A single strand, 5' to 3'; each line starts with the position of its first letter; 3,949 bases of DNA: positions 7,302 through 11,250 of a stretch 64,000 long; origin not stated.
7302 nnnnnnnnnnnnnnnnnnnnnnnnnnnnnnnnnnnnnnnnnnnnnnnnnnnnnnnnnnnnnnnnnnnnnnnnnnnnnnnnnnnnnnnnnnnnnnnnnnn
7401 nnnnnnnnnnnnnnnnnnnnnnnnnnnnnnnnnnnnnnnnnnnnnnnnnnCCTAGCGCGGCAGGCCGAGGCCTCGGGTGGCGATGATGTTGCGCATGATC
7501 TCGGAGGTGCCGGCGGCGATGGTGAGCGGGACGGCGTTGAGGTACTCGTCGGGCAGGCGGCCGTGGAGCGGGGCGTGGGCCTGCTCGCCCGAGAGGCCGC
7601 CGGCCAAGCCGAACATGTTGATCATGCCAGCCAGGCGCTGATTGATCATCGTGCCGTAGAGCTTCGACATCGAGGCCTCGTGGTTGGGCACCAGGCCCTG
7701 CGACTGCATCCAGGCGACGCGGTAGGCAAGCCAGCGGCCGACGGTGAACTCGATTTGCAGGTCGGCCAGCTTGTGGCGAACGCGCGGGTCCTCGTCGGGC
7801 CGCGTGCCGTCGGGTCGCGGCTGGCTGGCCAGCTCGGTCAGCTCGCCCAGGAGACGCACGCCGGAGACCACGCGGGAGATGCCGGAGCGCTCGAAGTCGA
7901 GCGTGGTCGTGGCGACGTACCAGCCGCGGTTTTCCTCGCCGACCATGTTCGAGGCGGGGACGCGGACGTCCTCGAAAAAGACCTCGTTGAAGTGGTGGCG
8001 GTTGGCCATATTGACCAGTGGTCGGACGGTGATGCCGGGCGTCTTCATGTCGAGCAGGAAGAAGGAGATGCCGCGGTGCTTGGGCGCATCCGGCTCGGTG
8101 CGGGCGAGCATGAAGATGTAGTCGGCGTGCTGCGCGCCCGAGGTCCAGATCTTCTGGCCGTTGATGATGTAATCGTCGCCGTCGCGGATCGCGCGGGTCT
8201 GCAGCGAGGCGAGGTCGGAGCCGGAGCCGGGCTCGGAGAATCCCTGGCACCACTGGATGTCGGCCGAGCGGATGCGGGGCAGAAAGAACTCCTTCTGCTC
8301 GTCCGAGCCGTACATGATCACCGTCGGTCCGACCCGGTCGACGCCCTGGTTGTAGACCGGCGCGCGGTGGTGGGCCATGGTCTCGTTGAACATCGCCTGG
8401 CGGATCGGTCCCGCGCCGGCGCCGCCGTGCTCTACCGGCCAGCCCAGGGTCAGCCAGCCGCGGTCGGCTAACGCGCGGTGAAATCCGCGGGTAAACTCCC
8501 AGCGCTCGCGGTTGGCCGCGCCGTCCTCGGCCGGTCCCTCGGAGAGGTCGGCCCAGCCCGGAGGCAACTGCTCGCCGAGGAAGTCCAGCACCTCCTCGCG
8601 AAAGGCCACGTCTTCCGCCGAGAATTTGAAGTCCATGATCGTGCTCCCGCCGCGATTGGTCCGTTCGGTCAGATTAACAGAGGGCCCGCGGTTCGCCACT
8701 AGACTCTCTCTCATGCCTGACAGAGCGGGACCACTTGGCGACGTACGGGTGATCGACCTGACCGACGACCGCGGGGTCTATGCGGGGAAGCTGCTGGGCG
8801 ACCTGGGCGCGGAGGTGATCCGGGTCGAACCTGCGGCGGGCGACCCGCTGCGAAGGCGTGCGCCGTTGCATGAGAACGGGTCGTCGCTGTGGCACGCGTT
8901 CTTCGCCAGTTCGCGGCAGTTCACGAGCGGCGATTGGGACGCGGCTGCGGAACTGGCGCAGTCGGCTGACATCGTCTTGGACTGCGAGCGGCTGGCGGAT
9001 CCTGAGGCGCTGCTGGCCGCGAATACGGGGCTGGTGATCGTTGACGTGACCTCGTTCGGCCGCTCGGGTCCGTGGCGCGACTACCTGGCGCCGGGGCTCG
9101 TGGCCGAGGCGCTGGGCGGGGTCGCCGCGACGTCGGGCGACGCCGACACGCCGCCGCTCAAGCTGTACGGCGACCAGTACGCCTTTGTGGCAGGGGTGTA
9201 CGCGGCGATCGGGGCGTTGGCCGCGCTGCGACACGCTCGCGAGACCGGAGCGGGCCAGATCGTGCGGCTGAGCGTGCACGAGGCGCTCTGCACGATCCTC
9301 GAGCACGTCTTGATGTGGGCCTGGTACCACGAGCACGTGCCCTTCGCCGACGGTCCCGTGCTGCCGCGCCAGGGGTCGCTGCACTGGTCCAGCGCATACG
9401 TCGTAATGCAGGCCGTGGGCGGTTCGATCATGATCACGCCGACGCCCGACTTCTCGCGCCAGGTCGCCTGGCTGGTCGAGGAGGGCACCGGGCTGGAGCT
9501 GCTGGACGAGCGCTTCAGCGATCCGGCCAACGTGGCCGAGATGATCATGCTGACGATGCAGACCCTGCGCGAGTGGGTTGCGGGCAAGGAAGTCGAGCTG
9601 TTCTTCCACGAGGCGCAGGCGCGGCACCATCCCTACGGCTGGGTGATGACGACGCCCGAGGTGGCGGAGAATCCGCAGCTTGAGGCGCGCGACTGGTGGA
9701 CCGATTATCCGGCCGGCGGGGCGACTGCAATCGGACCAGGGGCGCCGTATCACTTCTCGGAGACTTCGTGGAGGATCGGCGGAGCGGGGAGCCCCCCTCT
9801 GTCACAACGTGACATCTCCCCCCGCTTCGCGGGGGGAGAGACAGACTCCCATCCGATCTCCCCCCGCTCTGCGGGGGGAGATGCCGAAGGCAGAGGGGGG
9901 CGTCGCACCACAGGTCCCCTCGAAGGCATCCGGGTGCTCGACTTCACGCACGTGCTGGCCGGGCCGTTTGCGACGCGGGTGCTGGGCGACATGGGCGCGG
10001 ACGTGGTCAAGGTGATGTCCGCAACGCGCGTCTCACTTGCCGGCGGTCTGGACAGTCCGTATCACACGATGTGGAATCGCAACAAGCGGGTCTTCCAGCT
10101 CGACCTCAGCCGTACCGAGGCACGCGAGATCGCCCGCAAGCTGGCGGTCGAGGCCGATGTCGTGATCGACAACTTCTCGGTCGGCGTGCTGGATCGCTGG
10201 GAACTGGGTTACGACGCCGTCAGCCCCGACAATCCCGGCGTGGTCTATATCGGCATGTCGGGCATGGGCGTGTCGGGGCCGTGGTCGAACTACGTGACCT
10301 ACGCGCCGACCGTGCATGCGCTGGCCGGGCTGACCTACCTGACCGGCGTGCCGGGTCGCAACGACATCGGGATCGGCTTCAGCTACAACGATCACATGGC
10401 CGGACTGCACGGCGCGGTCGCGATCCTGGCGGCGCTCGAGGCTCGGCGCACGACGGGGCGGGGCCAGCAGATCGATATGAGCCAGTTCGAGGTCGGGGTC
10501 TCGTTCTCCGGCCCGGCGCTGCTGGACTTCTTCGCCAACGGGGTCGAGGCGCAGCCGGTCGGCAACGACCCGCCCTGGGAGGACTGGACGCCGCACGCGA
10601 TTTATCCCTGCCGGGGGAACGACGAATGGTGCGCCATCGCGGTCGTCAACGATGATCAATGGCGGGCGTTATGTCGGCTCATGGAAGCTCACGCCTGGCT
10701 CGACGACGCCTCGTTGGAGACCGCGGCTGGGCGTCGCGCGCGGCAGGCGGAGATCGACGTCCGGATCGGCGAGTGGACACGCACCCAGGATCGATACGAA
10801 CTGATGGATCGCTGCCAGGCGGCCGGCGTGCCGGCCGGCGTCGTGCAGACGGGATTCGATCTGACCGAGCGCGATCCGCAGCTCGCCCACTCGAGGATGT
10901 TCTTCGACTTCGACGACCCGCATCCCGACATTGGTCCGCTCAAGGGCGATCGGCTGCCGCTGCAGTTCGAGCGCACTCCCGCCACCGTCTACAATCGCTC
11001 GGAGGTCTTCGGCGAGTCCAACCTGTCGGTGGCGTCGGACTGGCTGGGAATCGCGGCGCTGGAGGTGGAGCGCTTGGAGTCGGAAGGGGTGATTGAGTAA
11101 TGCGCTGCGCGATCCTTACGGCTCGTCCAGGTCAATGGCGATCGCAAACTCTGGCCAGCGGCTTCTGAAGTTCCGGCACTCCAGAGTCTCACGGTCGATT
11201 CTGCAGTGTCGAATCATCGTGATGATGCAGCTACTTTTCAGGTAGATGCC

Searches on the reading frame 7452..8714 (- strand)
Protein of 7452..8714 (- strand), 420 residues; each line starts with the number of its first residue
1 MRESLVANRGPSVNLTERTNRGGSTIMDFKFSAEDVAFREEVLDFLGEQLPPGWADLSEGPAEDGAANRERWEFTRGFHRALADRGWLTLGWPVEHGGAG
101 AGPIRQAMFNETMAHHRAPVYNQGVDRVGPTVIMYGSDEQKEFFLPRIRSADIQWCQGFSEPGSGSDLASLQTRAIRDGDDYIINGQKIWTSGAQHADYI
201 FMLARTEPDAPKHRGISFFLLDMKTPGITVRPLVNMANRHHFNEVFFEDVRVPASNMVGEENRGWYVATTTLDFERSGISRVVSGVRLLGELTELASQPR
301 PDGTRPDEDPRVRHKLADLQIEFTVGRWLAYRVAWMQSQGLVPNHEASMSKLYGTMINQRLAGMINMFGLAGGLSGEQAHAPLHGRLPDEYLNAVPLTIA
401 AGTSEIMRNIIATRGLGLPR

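Call 47: search_protein_families(library=pfam, proteins=[window:7452-8714:-], max_evalue=0.001)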
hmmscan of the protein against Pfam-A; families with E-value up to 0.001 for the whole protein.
window:7452-8714:- (420 aa): 3 families
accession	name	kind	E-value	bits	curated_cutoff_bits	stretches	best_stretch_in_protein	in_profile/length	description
PF02770.24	Acyl-CoA_dh_M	-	1.2e-24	86.7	33.3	1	156-250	1-97/97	Acyl-CoA dehydrogenase, middle domain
PF00441.29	Acyl-CoA_dh_1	-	5.7e-23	82.2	22.4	1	262-415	1-149/150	Acyl-CoA dehydrogenase, C-terminal domain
PF02771.21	Acyl-CoA_dh_N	-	8.5e-15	55.6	22.9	1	33-150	2-111/113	Acyl-CoA dehydrogenase, N-terminal domain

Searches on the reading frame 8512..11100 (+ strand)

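Call 47: search_protein_families(library=pfam, proteins=[window:8512-11100:+], max_evalue=0.001)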
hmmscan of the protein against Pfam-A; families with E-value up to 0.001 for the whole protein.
window:8512-11100:+ (862 aa): 1 family
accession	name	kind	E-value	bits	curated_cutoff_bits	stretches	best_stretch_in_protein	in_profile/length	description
PF02515.22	CoA_transf_3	-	1.5e-146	488.6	23.3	2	470-828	1-357/366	CoA-transferase family III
